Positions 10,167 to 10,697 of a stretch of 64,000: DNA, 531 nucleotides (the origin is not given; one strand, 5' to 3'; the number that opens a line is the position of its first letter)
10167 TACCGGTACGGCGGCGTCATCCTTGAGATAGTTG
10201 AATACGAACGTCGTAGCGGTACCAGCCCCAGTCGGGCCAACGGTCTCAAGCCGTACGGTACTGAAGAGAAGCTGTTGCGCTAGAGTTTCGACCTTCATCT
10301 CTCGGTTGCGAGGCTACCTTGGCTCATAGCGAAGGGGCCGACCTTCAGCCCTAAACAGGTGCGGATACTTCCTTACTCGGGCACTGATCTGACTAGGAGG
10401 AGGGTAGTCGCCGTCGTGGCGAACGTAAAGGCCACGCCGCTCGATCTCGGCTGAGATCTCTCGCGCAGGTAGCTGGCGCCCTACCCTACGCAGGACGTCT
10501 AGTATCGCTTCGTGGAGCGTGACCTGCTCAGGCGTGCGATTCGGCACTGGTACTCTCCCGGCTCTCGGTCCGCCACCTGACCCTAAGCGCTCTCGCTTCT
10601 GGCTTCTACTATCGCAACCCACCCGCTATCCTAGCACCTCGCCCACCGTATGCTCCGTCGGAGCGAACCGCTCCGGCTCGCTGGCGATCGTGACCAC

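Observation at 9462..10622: HARE-HTH protein + cytoplasmic trypsin-like serine protease two-gene operon next to the foreign methyltransferase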

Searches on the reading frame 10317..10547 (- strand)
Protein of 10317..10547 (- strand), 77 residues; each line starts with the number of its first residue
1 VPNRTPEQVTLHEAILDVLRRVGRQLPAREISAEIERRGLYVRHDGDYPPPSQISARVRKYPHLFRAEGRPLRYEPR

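Call 20: find_homologous_proteins(query=window:10317-10547:-, max_evalue=0.01)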
Query seq(77 aa) (77 aa): 5 proteins with E <= 0.01 among 8 candidates.
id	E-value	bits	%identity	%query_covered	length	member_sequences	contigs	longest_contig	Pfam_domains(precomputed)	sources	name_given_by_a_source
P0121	1.3e-43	164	100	100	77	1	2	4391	-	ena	-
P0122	6.0e-28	114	72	99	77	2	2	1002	-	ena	-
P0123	1.7e-27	112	72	99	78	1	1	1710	PF05066.20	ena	-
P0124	7.8e-7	47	51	77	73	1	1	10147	-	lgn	-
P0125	8.7e-5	40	51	75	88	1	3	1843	-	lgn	-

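Call 21: find_encoding_contigs(protein=P0123, flank=5000, max_places=4)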
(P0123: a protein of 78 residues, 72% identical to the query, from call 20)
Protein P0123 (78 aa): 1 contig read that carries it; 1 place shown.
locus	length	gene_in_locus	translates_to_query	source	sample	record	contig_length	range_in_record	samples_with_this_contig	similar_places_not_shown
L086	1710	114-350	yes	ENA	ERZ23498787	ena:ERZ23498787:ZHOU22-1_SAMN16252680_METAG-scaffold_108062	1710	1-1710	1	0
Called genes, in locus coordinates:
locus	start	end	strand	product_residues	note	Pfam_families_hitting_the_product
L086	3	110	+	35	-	?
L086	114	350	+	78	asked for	PF05066:HARE-HTH (weak)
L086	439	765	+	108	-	PF03551:PadR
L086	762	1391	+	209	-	-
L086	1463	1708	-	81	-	?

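Call 22: find_encoding_contigs(protein=P0124, flank=6000, max_places=4)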
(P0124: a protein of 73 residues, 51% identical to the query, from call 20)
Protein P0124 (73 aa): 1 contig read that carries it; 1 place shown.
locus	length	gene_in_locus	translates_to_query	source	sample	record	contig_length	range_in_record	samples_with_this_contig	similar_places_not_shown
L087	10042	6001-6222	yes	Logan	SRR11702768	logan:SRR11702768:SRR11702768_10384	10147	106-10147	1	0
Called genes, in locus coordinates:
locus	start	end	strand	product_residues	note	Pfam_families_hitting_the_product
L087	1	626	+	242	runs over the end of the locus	?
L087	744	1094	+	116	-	-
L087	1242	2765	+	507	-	PF02976:MutH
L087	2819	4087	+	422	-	PF00145:DNA_methylase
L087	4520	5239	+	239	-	PF03118:RNA_pol_A_CTD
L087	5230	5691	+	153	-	-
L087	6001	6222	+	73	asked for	-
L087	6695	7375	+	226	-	PF06149:DUF969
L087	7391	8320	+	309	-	PF06166:DUF979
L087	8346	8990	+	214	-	PF01470:Peptidase_C15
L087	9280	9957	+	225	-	-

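Call 23: find_encoding_contigs(protein=P0125, flank=5000, max_places=4)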
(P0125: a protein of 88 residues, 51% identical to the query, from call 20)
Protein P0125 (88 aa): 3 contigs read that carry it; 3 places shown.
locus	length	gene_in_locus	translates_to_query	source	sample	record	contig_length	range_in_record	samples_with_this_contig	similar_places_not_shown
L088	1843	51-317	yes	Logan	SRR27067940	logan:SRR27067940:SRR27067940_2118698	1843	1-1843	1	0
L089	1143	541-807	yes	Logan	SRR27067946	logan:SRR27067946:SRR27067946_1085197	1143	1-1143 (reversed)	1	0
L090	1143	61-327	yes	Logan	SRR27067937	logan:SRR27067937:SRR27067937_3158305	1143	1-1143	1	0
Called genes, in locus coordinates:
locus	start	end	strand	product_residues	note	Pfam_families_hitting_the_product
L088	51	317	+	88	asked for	-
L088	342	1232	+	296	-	-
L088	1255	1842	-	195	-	?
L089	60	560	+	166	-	-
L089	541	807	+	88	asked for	-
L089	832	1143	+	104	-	?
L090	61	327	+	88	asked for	-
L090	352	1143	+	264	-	?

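Call 24: find_encoding_contigs(protein=P0122, flank=5000, max_places=4)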
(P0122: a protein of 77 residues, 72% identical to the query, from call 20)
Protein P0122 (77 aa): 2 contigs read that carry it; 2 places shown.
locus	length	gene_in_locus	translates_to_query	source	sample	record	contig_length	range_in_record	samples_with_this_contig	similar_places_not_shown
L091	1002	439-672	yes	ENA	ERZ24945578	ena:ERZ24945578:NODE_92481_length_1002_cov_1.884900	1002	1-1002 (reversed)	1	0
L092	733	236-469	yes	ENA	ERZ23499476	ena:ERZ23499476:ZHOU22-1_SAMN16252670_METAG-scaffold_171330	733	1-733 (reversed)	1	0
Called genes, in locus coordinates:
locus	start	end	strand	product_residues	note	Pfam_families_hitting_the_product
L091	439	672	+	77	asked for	-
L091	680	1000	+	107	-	?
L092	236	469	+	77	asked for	-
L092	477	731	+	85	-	?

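Call 32: find_related_loci(query=A2, collection=metagenome_contigs, flank=4000)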
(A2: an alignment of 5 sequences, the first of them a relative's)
Query A2 (77 aa) in metagenome_contigs; peptide patterns used: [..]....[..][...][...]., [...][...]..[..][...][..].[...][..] (x = any residue, [..] = any of these).
600 stretches matched a pattern (row limit reached: there are more); 25 encode a relative of the query (tblastn E <= 1e-3); 25 distinct loci.
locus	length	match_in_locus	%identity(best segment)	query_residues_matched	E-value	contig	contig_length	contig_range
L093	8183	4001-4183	49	9-69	8e-16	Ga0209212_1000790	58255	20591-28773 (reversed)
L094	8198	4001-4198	48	5-70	2e-15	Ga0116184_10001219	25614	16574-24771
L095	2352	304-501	48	5-70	1e-15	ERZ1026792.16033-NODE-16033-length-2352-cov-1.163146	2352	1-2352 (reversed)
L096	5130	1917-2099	48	9-69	4e-15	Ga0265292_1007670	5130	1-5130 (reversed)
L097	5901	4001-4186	48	8-69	6e-15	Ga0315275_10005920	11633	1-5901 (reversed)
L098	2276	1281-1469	50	6-68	1e-13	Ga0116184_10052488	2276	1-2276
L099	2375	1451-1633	45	7-68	3e-13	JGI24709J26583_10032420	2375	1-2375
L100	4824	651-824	53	8-67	4e-13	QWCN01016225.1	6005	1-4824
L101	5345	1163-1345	45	7-68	1e-12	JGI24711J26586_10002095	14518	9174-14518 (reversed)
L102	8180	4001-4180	48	7-68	8e-12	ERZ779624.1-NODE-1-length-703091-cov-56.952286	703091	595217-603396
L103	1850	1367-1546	48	7-68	8e-12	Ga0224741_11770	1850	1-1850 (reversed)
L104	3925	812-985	42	7-65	1e-11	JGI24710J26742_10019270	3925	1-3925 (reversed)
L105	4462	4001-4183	45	7-68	1e-11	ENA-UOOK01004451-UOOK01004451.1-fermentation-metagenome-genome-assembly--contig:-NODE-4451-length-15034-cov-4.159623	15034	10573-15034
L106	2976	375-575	48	3-69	6e-11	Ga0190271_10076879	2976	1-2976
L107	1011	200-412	44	7-74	1e-10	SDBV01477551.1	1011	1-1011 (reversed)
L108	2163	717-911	43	9-65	2e-9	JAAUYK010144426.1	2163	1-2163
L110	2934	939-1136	47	9-65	3e-9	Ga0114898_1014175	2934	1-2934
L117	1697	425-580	40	9-59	3e-6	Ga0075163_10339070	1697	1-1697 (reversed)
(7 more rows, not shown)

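Call 35: search_protein_families(library=pfam, proteins=[L094:4696-5688:+, L101:1770-2483:+, L102:4210-4731:+, L117:643-1086:+, L100:859-1188:+, L110:1212-2111:+, L097:4276-4740:+, L108:1141-1695:+, L091:680-1000:+, L086:762-1391:+], max_evalue=0.01)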
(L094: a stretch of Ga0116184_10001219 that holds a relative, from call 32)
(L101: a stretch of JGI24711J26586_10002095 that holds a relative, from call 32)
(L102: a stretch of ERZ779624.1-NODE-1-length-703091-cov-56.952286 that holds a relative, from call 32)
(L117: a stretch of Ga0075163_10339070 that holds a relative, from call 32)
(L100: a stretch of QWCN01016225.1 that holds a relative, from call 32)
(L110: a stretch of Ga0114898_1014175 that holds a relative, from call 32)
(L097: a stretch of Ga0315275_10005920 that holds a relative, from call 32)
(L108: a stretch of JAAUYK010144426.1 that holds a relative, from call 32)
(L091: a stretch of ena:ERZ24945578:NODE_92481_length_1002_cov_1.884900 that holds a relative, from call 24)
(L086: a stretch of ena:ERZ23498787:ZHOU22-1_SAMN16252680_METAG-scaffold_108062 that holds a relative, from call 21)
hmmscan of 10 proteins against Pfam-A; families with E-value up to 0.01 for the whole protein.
L094:4696-5688:+ (330 aa): 1 family
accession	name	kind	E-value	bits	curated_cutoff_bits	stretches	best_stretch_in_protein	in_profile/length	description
PF03747.19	ADP_ribosyl_GH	-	2.3e-80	270.8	26.2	1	17-303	2-287/287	ADP-ribosylglycohydrolase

L101:1770-2483:+ (237 aa): 0 families

L102:4210-4731:+ (173 aa): 0 families

L117:643-1086:+ (147 aa): 1 family
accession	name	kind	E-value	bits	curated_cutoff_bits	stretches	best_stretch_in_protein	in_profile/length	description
PF01541.30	GIY-YIG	-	4.3e-06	27.4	22.6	1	44-80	2-39/78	GIY-YIG catalytic domain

L100:859-1188:+ (109 aa): 0 families

L110:1212-2111:+ (299 aa): 0 families

L097:4276-4740:+ (154 aa): 1 family
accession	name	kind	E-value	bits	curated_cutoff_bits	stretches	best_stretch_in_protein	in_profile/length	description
PF07927.17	HicA_toxin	-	0.0021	18.5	27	1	87-141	2-56/58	HicA toxin of bacterial toxin-antitoxin,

L108:1141-1695:+ (184 aa): 0 families

L091:680-1000:+ (107 aa): 0 families

L086:762-1391:+ (209 aa): 0 families

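Call 63: search_protein_families(library=pfam, alignment_id=A4, max_evalue=0.01)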
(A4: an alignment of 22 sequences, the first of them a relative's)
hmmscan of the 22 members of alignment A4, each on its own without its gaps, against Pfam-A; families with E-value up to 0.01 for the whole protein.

A. member 1, P0121 (77 aa): 1 family
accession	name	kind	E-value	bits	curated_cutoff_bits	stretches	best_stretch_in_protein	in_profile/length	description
PF05066.19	HARE-HTH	-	5.9e-05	23.8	25.9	1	10-54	2-44/71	HB1, ASXL, restriction endonuclease HTH domain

B. families by the number of members that match (of 22 scanned): 6 families
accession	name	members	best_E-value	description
PF05066.19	HARE-HTH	11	2.3e-07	HB1, ASXL, restriction endonuclease HTH domain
PF25318.1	WH_GDS1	1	0.00062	GDS1 winged helix domain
PF08461.16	HTH_12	1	0.0012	Ribonuclease R winged-helix domain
PF23493.1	CysS_C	1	0.0056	Cysteinyl-tRNA ligase anticodon binding domain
PF23159.1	WH_Rok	1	0.0074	Repressor Rok winged helix domain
PF23713.2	WH_Egal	1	0.0081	Egalitarian winged helix domain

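Call 64: search_solved_structures(query=A4, max_evalue=1)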
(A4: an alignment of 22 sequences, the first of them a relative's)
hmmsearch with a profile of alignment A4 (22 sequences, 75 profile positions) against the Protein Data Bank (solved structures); distinct sequences matched with E-value up to 1: 0.

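Call 67: search_protein_families(library=padloc, proteins=[L086:439-765:+, L086:762-1391:+, L091:680-1000:+, L088:342-1232:+, L110:1212-2111:+, L102:4210-4731:+, L117:643-1086:+, L101:1770-2483:+], max_evalue=0.01)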
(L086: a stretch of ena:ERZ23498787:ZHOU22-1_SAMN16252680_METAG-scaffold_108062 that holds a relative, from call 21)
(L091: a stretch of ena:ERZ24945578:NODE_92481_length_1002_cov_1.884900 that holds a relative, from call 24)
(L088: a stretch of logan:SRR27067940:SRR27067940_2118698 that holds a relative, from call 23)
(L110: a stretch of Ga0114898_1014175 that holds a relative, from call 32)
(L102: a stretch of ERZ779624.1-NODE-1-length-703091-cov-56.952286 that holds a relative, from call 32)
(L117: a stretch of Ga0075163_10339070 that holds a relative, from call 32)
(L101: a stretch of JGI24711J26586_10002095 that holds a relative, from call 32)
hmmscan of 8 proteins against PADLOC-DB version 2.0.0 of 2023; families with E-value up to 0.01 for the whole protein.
L086:439-765:+ (108 aa): 0 families

L086:762-1391:+ (209 aa): 0 families

L091:680-1000:+ (107 aa): 0 families

L088:342-1232:+ (296 aa): 0 families

L110:1212-2111:+ (299 aa): 0 families

L102:4210-4731:+ (173 aa): 0 families

L117:643-1086:+ (147 aa): 1 family
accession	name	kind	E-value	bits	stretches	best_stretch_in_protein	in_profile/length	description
PDLC04925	PDC-S14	-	0.00059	16.9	1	45-93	64-114/301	-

L101:1770-2483:+ (237 aa): 0 families

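Call 68: predict_structure(alignment_id=A2)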
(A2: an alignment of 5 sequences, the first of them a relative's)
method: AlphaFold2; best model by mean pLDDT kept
length: 77 residues; sequences in the alignment: 5
mean_pLDDT: 78.9   pTM: 0.66
mean pLDDT of the five models: 78.9, 78.8, 76.7, 75.9, 74.4
residues with pLDDT >= 90: 32; 70-90: 25; 50-70: 10; < 50: 10
segments of 3 or more residues with pLDDT < 50: 1-4
pLDDT, mean of each block of 10 residues (from residue 1): 55 90 87 92 90 91 66 50
secondary structure, 60 per line:
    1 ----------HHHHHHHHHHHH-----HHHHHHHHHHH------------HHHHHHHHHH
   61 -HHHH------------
elements in order: H11-22 H28-38 H51-60 H62-65

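Call 72: fold_search(model_id=the predicted structure, library=pdb)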
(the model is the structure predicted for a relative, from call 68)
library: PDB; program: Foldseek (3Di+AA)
matches with E <= 10: 59; with E <= 0.001: 0
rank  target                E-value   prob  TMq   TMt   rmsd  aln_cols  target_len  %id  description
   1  3ajv_D                1.2e+00  0.15  0.28  0.14   4.3        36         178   19  Splicing endonuclease from Aeropyrum pernix (released 2010-11-17)
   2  1k78_I                1.6e+00  0.44  0.48  0.62   3.9        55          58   24  Pax5(1-149)+Ets-1(331-440)+DNA (released 2002-01-04)
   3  1mzb                  2.0e+00  0.38  0.52  0.32   2.8        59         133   15  Ferric uptake regulator (released 2003-10-07)
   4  1sax_A                2.1e+00  0.23  0.47  0.33   7.9        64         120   14  Three-dimensional structure of s.aureus methicillin-resistance regulating transcriptional repressor meci in complex wi (released 2004-04-27)
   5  3fhz_C                2.7e+00  0.21  0.45  0.24   4.9        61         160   15  Crystal structure of the arginine repressor from Mycobacterium tuberculosis bound with its DNA operator and co-repress (released 2009-03-24)
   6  3mwm_B                2.9e+00  0.30  0.52  0.34   4.7        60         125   13  Graded expression of zinc-responsive genes through two regulatory zinc-binding sites in Zur (released 2011-03-16)
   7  3ajv_B                2.9e+00  0.09  0.28  0.14   4.3        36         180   19  Splicing endonuclease from Aeropyrum pernix (released 2010-11-17)
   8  5nhk_B                3.1e+00  0.23  0.52  0.33   4.8        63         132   10  Structure of Ferric uptake regulator from francisella tularensis with Iron (released 2018-05-16)
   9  4wcg_A                3.3e+00  0.20  0.48  0.59   5.6        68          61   15  The binding mode of Cyprinid Herpesvirus3 ORF112-Zalpha to Z-DNA (released 2015-11-18)
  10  3fhz_B                3.3e+00  0.20  0.45  0.23   3.1        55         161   14  Crystal structure of the arginine repressor from Mycobacterium tuberculosis bound with its DNA operator and co-repress (released 2009-03-24)
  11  3p1z_D                3.3e+00  0.08  0.28  0.14   4.2        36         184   19  Crystal structure of the Aperopyrum pernix RNA splicing endonuclease (released 2011-08-10)
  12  2mh2_MODEL_1_A        3.8e+00  0.20  0.47  0.55   2.5        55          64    9  Structural insights into the DNA recognition and protein interaction domains reveal fundamental homologous DNA (released 2014-04-16)
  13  7vo0_G                3.8e+00  0.20  0.49  0.31   4.5        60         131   13  Streptomyces coelicolor zinc uptake regulator complexed with zinc and DNA (trimer of dimers) (released 2022-08-03)
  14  2zyz_B                3.8e+00  0.08  0.24  0.12   4.3        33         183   18  Pyrobaculum aerophilum splicing endonuclease (released 2009-06-23)
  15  8x24_A                4.1e+00  0.10  0.38  0.38   3.7        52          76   15  anti-CRISPR protein-AcrIF25 (released 2024-11-13)
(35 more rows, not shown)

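Call 73: find_homologous_proteins(query=A4, max_evalue=0.001)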
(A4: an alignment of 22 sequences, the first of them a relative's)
Query A4 (22 sequences) (77 aa, profile of the alignment): 399 proteins with E <= 0.001 among 1524 candidates; the best 120 are listed.
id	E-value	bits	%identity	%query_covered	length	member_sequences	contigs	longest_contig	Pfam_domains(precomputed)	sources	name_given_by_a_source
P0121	6.6e-26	108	100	100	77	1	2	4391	-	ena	-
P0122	2.2e-25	106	72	99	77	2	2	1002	-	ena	-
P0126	6.5e-25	104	45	81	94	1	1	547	-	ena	-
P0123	8.3e-25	104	72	99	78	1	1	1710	PF05066.20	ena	-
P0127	2.0e-24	103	44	81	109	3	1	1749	-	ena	-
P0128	2.1e-24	103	47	77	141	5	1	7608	PF05066.20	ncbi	-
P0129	4.7e-24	102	42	77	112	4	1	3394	-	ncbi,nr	ncbi:MAG TPA: hypothetical protein GX727_07650, partial [Clostridium sp.]|nr:hypothetical protein [C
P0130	8.8e-24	101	48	81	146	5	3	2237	PF05066.20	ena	-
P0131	1.3e-23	100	45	81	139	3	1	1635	PF05066.20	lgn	-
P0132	3.7e-23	99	54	77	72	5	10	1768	-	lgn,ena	-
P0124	4.6e-23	99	51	77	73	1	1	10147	-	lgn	-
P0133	1.4e-22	97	44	71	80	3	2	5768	-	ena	-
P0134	1.4e-22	97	40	75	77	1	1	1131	-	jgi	jgi:uncharacterized protein YjiK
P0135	2.3e-22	96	40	75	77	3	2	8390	-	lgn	-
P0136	3.2e-22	96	41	74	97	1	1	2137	PF05066.20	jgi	jgi:hypothetical protein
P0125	3.9e-22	96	51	75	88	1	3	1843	-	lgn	-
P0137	5.9e-22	95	51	81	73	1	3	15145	PF05066.20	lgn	-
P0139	7.5e-22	95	39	84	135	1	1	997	PF05066.20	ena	-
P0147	1.6e-21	94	43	75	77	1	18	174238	-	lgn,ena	-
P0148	1.6e-21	94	59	81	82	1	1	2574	PF05066.20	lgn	-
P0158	3.5e-21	93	39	84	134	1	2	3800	PF05066.20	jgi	jgi:phage-related tail fiber protein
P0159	3.9e-21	92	47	83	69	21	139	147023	-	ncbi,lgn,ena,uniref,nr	ncbi:hypothetical protein [Alistipes sp. An66]|uniref:hypothetical protein n=1 Tax=Alistipes sp. An6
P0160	4.3e-21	92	55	75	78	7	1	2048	PF05066.20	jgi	jgi:hypothetical protein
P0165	5.7e-21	92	56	74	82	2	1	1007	PF05066.20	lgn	-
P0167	5.9e-21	92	51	77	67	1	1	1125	PF05066.20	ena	-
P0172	7.7e-21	91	52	79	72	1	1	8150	PF05066.20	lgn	-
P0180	1.2e-20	91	44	78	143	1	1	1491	PF05066.20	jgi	jgi:HB1, ASXL, restriction endonuclease HTH domain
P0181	1.2e-20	91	55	75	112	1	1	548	PF05066.20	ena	-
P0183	1.3e-20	91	48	86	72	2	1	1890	PF05066.20,PF25318.2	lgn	-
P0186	1.5e-20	90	55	75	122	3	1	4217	PF05066.20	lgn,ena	-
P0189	1.7e-20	90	49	74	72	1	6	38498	PF05066.20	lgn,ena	-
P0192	2.0e-20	90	44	90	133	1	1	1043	PF05066.20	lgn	-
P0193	2.1e-20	90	40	79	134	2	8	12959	PF05066.20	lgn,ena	-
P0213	4.4e-20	89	45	82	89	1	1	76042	PF05066.20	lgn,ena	-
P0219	6.0e-20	89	51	77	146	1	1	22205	PF05066.20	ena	-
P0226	8.4e-20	88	52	75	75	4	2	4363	PF05066.20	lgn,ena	-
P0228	1.0e-19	88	49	79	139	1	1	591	PF05066.20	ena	-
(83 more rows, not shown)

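Call 74: find_encoding_contigs(protein=P0159, flank=3500, max_places=5)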
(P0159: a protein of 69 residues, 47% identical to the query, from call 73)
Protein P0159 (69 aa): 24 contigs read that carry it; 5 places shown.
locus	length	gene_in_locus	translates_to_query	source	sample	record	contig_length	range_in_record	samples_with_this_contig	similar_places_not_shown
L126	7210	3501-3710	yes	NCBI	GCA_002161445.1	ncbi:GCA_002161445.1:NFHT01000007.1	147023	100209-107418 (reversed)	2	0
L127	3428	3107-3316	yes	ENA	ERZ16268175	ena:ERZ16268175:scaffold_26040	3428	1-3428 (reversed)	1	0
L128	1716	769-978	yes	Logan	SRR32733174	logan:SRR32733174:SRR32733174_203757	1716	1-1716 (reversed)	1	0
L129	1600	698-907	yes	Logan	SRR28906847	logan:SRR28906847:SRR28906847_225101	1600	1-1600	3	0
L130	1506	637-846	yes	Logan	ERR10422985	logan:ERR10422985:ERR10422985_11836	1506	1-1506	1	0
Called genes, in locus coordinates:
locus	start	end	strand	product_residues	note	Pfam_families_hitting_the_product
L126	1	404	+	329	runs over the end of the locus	-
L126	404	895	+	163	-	PF04138:GtrA_DPMS_TM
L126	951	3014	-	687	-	PF00270:DEAD (faint), PF04851:ResIII, PF17757:UvrB_inter, PF27431:UvrB_3rd, PF00271:Helicase_C, PF12344:UvrB, PF02151:UVR (faint)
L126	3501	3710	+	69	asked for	-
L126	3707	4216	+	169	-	-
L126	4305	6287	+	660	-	PF01807:Zn_ribbon_DnaG, PF08275:DNAG_N, PF01751:Toprim, PF13155:Toprim_2, PF13362:Toprim_3 (weak), PF13662:Toprim_4, PF10410:DnaB_bind, PF28534:DUF8430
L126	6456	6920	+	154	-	PF01668:SmpB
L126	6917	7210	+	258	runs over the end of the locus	PF05116:S6PP (faint), PF08282:Hydrolase_3, PF12710:HAD (faint), PF00702:Hydrolase (weak)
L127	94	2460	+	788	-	PF12541:DUF3737, PF07944:Beta-AFase-like_GH127_cat, PF20736:Glyco_hydro127M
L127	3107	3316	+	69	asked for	-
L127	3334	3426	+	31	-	?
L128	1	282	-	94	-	?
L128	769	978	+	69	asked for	-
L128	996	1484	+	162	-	-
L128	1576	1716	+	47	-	?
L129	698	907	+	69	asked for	-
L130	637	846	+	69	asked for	-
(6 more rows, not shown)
